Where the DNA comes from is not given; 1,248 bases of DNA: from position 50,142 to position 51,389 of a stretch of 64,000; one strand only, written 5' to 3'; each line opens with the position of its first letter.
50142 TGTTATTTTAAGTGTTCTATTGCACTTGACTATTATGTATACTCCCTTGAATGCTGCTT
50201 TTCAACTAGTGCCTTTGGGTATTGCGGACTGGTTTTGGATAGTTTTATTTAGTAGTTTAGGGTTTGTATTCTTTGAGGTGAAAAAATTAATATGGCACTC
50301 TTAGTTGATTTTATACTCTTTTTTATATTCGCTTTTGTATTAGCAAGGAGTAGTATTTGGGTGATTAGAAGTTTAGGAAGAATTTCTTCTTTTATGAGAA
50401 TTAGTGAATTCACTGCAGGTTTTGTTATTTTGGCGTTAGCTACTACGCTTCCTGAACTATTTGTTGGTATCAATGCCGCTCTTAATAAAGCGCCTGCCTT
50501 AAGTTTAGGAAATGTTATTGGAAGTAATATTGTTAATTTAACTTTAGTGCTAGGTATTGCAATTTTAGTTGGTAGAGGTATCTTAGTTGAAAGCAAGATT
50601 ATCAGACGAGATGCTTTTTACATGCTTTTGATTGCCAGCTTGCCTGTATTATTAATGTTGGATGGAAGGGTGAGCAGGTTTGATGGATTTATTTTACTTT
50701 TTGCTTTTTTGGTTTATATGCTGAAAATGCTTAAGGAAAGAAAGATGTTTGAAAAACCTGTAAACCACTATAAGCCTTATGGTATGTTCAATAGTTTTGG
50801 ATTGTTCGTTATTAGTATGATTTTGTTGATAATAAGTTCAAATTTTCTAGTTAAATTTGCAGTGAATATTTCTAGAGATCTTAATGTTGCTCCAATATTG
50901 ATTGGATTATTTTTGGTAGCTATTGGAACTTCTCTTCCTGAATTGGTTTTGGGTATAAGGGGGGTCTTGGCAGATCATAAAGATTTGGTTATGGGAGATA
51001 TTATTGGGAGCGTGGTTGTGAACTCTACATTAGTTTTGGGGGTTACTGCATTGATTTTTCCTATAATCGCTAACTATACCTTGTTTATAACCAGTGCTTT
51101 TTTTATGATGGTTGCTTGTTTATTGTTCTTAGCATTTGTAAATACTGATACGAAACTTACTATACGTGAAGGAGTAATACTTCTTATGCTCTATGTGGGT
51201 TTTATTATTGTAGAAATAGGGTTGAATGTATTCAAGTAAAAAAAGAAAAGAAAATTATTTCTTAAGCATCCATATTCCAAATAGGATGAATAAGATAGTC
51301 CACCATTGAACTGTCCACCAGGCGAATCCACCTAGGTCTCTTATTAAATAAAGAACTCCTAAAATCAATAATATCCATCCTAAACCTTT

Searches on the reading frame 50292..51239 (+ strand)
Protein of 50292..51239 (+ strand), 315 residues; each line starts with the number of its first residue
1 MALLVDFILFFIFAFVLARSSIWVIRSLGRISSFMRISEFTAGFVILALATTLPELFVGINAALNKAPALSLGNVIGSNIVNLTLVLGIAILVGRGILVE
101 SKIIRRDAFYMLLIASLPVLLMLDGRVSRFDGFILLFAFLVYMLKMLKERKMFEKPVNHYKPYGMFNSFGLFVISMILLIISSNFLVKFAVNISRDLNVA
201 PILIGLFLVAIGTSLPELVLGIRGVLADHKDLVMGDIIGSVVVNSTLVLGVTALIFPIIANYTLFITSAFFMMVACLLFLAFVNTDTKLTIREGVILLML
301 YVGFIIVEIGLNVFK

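Call 82: search_protein_families(library=pfam, proteins=[window:50292-51239:+], max_evalue=0.0001)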
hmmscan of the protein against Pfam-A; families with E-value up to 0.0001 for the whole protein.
window:50292-51239:+ (315 aa): 1 family
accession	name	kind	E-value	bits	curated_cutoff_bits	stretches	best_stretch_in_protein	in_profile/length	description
PF01699.29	Na_Ca_ex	-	1.9e-52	177.7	24.9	2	7-144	3-147/151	Sodium/calcium exchanger protein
